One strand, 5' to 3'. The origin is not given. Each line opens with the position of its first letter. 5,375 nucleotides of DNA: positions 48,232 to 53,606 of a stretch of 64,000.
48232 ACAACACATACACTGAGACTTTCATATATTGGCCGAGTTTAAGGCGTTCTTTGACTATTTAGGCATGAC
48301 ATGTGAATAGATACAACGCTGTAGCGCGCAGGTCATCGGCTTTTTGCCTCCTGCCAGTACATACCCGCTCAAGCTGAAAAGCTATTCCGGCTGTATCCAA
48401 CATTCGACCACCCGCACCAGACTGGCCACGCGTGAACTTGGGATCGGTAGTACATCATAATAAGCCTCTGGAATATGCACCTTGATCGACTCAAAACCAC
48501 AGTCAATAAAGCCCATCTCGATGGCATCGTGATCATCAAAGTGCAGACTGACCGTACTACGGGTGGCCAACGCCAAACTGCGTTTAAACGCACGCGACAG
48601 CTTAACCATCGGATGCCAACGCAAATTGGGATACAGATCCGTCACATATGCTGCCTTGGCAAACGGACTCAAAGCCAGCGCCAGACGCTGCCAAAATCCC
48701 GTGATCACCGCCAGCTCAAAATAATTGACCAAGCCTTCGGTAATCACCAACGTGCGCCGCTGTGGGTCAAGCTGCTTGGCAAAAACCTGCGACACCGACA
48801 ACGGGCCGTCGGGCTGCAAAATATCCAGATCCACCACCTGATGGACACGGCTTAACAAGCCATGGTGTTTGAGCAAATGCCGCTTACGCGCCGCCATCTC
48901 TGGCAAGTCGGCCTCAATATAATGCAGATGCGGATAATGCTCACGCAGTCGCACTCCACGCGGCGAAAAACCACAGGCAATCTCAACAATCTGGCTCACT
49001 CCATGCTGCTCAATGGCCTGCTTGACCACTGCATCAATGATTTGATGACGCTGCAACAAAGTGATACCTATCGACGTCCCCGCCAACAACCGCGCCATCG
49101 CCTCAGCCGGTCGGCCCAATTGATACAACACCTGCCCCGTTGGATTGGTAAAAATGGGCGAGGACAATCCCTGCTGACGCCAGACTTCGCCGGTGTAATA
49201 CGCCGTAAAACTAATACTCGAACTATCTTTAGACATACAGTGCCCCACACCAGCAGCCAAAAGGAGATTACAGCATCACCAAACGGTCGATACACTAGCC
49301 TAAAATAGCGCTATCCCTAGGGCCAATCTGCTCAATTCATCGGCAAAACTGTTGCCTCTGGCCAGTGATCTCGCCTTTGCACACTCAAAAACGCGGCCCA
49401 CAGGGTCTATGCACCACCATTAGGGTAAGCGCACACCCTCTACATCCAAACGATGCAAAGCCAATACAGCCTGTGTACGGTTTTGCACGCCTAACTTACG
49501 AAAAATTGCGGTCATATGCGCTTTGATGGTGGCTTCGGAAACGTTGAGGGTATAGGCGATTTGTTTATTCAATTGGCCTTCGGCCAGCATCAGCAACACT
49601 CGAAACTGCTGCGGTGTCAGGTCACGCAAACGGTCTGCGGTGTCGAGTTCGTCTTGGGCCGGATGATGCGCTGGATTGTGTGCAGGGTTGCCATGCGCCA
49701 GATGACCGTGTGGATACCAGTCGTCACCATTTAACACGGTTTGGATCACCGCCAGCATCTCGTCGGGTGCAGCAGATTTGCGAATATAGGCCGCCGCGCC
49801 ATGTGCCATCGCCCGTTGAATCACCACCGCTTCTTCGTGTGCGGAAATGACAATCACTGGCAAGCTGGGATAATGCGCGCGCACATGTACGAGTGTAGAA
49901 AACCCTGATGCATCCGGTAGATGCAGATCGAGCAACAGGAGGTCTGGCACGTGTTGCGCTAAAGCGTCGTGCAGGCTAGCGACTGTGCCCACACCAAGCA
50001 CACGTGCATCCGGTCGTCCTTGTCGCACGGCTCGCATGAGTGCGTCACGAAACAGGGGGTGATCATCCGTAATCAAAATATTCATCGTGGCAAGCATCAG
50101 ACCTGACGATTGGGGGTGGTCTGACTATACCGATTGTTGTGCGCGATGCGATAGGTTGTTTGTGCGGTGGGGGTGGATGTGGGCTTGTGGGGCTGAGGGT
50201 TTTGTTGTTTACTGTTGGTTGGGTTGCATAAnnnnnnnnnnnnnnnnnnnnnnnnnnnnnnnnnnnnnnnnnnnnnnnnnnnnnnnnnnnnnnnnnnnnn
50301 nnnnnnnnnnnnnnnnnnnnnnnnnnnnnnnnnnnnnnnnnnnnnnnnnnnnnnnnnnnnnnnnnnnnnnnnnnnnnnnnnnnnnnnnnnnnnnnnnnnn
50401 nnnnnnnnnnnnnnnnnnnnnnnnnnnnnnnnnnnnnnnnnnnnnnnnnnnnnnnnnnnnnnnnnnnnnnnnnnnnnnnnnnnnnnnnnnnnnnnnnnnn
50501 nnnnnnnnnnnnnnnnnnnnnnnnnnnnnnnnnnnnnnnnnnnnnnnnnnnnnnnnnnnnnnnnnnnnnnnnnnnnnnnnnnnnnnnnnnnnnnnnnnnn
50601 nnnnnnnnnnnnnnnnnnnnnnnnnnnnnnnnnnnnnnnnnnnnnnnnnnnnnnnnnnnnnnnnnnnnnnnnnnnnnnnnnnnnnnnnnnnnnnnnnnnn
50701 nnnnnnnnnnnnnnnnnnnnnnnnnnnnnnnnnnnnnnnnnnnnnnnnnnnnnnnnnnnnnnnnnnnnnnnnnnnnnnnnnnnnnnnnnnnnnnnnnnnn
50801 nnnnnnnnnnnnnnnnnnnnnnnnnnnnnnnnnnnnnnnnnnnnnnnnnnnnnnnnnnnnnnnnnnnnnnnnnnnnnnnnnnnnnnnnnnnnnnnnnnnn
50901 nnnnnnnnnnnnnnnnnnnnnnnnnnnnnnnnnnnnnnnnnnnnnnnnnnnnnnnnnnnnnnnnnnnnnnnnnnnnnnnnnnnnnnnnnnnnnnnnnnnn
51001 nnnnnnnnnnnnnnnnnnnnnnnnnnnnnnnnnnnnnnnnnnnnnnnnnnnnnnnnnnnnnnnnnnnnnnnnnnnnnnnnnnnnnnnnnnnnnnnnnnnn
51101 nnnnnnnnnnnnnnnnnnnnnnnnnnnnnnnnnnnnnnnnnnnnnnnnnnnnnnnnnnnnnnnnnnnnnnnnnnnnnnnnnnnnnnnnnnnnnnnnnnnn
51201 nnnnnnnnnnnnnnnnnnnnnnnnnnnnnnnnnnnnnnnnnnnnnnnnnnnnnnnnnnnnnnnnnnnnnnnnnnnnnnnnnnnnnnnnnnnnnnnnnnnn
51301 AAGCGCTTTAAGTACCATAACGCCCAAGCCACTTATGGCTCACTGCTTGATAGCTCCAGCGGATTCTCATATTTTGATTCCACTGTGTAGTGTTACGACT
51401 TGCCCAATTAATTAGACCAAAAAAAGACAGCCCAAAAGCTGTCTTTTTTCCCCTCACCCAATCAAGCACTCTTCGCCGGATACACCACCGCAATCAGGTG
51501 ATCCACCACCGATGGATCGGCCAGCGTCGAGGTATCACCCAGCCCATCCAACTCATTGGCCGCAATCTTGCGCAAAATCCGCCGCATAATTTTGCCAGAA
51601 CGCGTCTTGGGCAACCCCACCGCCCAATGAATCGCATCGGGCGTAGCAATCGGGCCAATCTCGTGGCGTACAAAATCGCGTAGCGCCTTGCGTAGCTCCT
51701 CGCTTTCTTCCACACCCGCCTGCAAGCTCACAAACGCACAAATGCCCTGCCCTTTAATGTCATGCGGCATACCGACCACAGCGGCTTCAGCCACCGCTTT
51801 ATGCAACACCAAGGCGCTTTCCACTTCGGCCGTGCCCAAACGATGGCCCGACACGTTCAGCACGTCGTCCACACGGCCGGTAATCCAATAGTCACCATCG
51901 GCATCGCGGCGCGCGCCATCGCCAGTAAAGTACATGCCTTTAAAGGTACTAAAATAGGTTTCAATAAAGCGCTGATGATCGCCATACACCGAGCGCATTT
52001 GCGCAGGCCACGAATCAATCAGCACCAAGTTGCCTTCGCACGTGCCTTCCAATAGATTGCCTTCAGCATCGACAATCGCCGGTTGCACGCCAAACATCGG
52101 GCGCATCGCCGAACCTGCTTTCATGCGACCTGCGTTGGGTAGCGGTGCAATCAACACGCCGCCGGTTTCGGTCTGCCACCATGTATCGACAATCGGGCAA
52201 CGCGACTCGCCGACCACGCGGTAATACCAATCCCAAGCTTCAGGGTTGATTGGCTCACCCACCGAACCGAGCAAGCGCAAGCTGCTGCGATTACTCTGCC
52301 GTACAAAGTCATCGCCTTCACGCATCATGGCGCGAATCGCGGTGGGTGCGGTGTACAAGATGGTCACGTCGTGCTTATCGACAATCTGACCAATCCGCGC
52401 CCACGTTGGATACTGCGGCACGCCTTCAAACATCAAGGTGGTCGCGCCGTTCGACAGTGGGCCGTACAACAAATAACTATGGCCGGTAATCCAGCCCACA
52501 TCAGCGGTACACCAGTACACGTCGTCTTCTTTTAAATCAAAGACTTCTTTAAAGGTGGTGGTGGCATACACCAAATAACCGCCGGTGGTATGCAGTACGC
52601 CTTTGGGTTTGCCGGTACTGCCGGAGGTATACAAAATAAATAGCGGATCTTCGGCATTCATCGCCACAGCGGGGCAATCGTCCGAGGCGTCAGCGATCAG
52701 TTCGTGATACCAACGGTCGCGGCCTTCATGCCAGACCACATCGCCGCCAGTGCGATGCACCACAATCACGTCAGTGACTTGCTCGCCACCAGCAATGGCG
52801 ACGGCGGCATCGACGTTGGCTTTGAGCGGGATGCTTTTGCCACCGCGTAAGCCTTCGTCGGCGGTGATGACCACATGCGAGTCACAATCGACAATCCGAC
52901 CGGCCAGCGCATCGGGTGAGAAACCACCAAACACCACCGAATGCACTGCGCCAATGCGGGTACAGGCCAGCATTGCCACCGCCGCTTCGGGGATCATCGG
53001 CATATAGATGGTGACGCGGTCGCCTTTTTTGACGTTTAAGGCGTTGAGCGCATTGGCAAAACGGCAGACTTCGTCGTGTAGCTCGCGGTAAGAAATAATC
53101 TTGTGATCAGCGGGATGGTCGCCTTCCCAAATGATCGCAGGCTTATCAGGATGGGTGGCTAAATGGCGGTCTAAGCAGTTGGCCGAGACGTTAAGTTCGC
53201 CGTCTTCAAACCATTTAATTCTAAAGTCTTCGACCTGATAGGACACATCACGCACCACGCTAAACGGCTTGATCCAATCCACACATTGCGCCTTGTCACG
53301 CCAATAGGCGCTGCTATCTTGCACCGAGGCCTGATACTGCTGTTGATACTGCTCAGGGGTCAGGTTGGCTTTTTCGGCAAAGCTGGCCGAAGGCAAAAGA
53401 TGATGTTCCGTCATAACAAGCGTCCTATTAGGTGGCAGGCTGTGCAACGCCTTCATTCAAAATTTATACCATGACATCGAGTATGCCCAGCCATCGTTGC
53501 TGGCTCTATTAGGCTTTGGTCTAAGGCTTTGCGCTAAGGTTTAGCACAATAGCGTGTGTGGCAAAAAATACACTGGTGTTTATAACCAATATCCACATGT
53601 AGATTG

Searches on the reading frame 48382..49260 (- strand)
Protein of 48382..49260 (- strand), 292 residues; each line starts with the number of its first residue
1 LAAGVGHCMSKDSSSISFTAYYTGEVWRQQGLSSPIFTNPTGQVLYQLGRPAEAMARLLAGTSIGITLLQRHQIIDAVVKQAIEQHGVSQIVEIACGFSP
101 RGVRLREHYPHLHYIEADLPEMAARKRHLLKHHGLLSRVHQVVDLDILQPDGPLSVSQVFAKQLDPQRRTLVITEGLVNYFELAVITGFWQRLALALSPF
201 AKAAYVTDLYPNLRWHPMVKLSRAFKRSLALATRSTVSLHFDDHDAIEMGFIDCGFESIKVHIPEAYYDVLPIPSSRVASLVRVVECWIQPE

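Call 88: search_protein_families(library=pfam, proteins=[window:48382-49260:-], max_evalue=0.001)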
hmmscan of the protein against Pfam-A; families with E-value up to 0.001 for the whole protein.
window:48382-49260:- (292 aa): 1 family
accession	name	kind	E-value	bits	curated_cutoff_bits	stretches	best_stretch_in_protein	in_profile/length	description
PF04072.20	LCM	-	3.7e-14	53.5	22.3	1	67-182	64-175/187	Leucine carboxyl methyltransferase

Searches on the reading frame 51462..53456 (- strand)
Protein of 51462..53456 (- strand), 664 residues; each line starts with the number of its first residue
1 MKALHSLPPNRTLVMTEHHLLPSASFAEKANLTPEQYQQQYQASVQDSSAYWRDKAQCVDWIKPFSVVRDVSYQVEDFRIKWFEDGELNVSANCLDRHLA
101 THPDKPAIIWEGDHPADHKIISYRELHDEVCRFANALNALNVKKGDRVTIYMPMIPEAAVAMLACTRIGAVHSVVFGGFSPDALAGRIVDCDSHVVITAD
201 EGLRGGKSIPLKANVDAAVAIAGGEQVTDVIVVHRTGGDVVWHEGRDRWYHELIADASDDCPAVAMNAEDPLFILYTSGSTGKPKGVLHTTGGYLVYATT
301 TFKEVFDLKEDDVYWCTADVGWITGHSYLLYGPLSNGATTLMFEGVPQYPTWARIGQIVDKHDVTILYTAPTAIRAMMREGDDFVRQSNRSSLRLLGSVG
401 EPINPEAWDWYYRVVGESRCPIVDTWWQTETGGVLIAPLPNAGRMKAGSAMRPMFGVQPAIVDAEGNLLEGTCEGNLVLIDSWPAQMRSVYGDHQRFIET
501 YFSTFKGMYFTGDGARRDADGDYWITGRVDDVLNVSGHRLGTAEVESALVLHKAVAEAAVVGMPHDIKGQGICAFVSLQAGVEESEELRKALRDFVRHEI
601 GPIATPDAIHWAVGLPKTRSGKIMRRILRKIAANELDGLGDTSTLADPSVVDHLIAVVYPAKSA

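Call 88: search_protein_families(library=pfam, proteins=[window:51462-53456:-], max_evalue=0.001)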
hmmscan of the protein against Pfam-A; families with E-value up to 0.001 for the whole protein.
window:51462-53456:- (664 aa): 3 families
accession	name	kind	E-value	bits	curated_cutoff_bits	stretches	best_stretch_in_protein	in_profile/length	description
PF00501.34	AMP-binding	-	1.8e-87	294.1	29.9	1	96-479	2-374/384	AMP-binding enzyme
PF13193.12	AMP-binding_C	-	2.7e-25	89.5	24.5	1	544-622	1-76/76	AMP-binding enzyme C-terminal domain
PF16177.11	ACAS_N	-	2.3e-16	59.8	27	1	37-94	1-55/55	Acetyl-coenzyme A synthetase N-terminus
